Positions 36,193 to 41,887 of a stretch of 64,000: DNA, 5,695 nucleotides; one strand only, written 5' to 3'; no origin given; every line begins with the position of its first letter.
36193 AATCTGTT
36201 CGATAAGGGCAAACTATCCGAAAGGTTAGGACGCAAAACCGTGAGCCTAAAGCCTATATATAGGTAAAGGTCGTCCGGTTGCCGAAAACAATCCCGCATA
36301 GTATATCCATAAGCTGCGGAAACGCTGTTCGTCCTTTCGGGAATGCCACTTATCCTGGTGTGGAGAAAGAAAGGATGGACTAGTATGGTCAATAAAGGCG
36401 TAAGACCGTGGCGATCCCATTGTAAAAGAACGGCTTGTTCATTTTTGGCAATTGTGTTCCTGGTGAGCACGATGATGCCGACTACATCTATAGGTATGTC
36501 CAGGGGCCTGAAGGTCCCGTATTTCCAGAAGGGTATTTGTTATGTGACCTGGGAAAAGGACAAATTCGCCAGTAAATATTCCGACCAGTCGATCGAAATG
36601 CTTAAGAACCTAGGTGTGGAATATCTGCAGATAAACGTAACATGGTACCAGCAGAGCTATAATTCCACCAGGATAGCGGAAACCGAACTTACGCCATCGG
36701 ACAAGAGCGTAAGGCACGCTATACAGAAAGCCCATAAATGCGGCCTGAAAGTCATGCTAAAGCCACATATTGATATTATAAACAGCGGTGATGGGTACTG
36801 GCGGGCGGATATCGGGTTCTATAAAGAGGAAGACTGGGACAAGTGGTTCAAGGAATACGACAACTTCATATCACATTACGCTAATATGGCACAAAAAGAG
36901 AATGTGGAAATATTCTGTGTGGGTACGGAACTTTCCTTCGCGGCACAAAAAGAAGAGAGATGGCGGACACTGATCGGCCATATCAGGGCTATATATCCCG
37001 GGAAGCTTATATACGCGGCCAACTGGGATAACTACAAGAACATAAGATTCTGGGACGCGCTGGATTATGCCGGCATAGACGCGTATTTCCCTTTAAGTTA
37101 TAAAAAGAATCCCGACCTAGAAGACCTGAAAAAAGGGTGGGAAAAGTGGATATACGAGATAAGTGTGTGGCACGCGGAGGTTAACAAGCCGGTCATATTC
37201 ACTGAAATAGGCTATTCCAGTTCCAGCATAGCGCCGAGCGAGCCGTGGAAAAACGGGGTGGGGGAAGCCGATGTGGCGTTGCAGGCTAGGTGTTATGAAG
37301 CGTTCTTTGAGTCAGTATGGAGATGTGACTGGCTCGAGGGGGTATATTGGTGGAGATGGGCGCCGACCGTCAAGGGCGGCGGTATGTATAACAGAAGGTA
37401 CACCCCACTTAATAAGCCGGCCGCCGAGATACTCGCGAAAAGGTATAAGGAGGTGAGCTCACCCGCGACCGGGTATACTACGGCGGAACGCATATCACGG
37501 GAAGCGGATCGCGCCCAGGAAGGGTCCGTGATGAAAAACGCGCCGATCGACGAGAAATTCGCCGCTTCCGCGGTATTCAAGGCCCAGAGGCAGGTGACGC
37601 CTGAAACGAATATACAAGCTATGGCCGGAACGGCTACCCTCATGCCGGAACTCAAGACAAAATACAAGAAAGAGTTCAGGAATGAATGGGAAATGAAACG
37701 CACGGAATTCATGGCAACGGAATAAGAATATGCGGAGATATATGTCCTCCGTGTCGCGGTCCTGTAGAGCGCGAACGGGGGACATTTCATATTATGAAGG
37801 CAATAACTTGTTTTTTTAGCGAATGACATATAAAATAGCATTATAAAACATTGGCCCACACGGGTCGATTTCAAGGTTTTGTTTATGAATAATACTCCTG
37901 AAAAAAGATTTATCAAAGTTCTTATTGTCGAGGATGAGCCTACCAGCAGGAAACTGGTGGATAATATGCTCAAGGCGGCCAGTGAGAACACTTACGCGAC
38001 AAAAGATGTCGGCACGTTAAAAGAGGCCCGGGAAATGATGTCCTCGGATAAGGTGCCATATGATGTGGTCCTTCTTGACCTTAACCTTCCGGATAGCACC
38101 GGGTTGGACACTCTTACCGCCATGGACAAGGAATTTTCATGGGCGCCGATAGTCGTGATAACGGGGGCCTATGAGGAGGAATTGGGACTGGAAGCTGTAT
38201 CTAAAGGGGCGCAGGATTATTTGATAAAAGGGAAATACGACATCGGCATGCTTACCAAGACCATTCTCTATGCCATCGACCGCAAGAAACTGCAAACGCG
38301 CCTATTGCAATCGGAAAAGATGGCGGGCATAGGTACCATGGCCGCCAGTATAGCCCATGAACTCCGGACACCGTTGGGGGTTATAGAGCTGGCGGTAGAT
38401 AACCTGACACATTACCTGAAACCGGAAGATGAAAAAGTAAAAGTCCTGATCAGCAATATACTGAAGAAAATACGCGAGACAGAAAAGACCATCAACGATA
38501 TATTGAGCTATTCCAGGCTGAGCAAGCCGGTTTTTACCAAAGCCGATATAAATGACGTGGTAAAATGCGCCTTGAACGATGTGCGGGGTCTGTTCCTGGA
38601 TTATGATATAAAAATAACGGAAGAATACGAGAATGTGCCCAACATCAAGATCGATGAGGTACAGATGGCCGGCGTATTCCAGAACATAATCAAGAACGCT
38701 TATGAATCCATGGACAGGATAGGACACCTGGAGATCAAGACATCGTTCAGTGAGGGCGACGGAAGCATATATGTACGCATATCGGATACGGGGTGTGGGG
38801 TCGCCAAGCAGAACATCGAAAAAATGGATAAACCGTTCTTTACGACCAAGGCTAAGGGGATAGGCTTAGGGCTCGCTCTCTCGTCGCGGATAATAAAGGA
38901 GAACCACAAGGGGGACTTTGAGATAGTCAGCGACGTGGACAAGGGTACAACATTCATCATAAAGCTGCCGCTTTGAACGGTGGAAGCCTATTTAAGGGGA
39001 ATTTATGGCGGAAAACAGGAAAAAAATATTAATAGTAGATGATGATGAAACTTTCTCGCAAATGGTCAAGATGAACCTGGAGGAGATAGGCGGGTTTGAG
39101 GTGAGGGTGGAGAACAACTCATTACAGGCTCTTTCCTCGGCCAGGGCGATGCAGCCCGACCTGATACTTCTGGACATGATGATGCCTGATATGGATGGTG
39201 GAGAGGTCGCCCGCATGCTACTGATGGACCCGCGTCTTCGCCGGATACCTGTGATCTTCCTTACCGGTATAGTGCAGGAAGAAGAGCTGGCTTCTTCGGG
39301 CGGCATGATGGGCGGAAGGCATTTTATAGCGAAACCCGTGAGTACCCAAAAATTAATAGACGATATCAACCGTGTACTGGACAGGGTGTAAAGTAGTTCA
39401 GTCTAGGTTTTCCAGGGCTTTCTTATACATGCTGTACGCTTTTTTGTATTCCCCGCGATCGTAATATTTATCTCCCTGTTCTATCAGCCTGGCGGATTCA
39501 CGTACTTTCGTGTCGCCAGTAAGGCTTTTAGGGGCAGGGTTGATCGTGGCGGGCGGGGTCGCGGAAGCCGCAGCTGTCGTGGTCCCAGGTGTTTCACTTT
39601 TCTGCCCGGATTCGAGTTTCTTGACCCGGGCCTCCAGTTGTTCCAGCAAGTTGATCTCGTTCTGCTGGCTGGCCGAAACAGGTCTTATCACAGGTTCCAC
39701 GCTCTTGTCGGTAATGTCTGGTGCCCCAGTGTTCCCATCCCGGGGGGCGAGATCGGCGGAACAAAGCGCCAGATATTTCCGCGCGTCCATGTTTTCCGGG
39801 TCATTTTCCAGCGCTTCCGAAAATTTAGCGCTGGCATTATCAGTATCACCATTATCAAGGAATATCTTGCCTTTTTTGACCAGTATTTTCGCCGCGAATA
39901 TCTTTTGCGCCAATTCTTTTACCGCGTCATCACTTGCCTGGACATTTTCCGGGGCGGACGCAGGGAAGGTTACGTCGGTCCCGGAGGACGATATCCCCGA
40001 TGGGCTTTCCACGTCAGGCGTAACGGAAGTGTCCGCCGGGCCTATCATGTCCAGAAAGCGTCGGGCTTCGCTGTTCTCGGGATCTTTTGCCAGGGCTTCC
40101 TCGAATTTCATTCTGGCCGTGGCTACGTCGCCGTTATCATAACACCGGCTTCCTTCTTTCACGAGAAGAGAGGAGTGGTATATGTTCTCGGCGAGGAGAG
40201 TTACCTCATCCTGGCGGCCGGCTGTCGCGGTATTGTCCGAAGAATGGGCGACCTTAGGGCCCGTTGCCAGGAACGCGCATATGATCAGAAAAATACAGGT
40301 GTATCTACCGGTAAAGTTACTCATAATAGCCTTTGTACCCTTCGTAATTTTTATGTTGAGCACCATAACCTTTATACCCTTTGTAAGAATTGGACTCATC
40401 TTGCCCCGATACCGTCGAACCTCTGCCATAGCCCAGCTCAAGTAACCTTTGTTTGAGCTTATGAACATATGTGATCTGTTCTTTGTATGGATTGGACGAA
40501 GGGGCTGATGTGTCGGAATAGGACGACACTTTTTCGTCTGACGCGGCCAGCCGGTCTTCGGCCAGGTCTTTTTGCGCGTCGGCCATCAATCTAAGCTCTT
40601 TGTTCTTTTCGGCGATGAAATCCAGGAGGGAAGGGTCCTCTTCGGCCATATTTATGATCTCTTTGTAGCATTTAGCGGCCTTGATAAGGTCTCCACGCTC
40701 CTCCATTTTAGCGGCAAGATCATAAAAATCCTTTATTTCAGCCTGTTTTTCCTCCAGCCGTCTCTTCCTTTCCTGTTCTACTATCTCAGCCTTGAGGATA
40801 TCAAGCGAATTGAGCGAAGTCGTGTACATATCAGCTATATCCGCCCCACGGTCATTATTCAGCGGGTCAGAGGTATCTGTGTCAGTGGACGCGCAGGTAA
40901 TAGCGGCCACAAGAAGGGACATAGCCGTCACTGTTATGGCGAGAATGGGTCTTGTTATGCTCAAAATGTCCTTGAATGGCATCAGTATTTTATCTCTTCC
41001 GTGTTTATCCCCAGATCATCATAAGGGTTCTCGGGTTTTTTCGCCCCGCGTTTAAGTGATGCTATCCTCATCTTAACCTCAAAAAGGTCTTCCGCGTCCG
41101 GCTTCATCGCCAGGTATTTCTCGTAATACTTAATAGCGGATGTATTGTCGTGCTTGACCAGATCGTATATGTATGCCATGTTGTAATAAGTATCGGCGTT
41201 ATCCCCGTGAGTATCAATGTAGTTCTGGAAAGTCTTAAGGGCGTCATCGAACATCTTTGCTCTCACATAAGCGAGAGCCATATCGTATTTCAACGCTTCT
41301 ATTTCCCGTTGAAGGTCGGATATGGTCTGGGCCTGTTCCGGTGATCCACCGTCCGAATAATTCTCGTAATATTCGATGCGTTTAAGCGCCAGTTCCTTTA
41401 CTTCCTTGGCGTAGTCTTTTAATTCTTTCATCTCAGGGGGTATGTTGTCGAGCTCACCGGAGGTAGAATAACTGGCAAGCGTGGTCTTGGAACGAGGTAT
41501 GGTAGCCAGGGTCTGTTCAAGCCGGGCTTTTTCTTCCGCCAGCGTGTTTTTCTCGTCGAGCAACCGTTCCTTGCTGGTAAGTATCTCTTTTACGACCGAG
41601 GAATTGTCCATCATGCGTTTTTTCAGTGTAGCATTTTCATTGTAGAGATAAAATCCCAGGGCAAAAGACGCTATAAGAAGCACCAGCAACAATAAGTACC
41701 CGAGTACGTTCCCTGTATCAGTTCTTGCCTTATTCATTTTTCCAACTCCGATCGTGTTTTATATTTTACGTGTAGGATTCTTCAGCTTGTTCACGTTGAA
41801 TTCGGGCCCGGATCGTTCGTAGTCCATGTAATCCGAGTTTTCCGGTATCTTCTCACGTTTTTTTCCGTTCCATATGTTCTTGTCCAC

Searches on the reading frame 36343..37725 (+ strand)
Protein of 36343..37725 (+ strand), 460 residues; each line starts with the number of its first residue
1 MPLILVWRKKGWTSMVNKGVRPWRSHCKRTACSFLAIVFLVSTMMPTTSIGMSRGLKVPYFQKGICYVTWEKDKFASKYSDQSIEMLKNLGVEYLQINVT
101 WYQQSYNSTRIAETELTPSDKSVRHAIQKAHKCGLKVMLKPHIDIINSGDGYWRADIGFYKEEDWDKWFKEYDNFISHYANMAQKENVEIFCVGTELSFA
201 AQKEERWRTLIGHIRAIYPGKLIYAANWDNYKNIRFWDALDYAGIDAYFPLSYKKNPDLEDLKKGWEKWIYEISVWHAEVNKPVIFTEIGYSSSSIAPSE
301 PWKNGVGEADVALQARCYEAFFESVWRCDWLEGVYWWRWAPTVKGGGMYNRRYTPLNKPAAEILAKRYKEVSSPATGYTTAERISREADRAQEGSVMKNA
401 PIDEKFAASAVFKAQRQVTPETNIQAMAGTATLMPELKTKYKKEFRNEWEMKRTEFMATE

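Call 10: search_protein_families(library=pfam, proteins=[window:36343-37725:+], max_evalue=0.001)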
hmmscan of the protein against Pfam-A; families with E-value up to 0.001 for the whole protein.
window:36343-37725:+ (460 aa): 1 family
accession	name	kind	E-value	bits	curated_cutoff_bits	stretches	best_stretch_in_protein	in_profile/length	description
PF22612.2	GH113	-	2e-63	214.9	27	1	71-342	8-271/289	Glycoside Hydrolase Family 113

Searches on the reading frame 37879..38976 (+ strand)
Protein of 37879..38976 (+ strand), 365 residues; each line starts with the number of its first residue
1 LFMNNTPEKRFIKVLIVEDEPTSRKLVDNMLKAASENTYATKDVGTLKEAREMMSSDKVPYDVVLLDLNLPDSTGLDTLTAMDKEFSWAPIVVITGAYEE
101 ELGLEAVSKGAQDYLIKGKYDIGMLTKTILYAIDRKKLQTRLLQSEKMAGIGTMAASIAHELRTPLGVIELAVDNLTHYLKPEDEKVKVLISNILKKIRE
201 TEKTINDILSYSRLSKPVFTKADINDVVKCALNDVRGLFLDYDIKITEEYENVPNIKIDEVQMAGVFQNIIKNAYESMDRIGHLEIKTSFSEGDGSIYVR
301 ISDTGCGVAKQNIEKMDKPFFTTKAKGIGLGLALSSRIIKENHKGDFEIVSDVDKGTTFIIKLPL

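Call 10: search_protein_families(library=pfam, proteins=[window:37879-38976:+], max_evalue=0.001)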
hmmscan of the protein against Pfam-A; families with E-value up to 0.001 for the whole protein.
window:37879-38976:+ (365 aa): 4 families
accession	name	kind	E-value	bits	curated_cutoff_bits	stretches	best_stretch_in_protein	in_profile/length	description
PF02518.31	HATPase_c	-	1.1e-19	71.4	26.4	1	259-365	2-109/111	Histidine kinase-, DNA gyrase B-, and HSP90-like ATPase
PF00072.30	Response_reg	-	1.1e-19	71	30.2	1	14-118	1-100/111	Response regulator receiver domain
PF00512.31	HisKA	-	5.6e-12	46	26.9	1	153-215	4-64/66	His Kinase A (phospho-acceptor) domain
PF14501.12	HATPase_c_5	-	0.00013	22.2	22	1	261-352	4-91/102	GHKL domain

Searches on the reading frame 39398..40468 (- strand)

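Call 10: search_protein_families(library=pfam, proteins=[window:39398-40468:-], max_evalue=0.001)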
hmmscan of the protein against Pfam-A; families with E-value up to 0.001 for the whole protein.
window:39398-40468:- (356 aa): 12 families
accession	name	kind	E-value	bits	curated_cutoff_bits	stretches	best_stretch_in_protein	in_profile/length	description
PF07719.23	TPR_2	-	1.2e-11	44.2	27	0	193-226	1-34/34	Tetratricopeptide repeat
PF13432.12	TPR_16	-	1.7e-11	44.8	32.7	1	198-238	2-42/65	Tetratricopeptide repeat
PF13414.12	TPR_11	-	1.6e-10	41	26.8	0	200-233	1-34/42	TPR repeat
PF13428.12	TPR_14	-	3.4e-10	40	23.5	0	196-234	4-42/44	Tetratricopeptide repeat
PF14559.12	TPR_19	-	1.9e-09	38.1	25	0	204-236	2-34/68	Tetratricopeptide repeat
PF00515.34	TPR_1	-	3.5e-07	30.2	27.8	0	193-226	1-34/34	Tetratricopeptide repeat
PF14863.12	Alkyl_sulf_dimr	-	7.8e-06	26.8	26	0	184-241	60-117/139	Alkyl sulfatase dimerisation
PF13181.12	TPR_8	-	0.00014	22.2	25.7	0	193-226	1-34/34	Tetratricopeptide repeat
PF13424.12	TPR_12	-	0.00028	21.5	30.1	0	318-354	38-74/77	Tetratricopeptide repeat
PF13174.12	TPR_6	-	0.00033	21.5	26.3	0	196-225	3-32/33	Tetratricopeptide repeat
PF13431.12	TPR_17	-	0.00042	20.8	24.4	0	216-237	2-23/34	Tetratricopeptide repeat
PF09976.15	TPR_21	-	0.00061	20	25.5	0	179-233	129-184/193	Tetratricopeptide repeat-like domain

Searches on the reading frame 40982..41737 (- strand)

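Call 10: search_protein_families(library=pfam, proteins=[window:40982-41737:-], max_evalue=0.001)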
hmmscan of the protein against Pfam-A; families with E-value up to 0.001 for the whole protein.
window:40982-41737:- (251 aa): 6 families
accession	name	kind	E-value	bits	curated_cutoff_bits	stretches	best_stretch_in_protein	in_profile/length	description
PF13428.12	TPR_14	-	2.3e-06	28.2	23.5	0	149-189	3-43/44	Tetratricopeptide repeat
PF13174.12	TPR_6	-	7.9e-05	23.5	26.3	0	151-177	4-30/33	Tetratricopeptide repeat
PF13424.12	TPR_12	-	0.00025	21.6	30.1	0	161-212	24-75/77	Tetratricopeptide repeat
PF13432.12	TPR_16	-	0.00032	21.5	32.7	1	151-215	1-64/65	Tetratricopeptide repeat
PF13371.12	TPR_9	-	0.00032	21.1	35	0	200-225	47-72/73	Tetratricopeptide repeat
PF00515.34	TPR_1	-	0.00099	19.3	27.8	0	151-172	5-26/34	Tetratricopeptide repeat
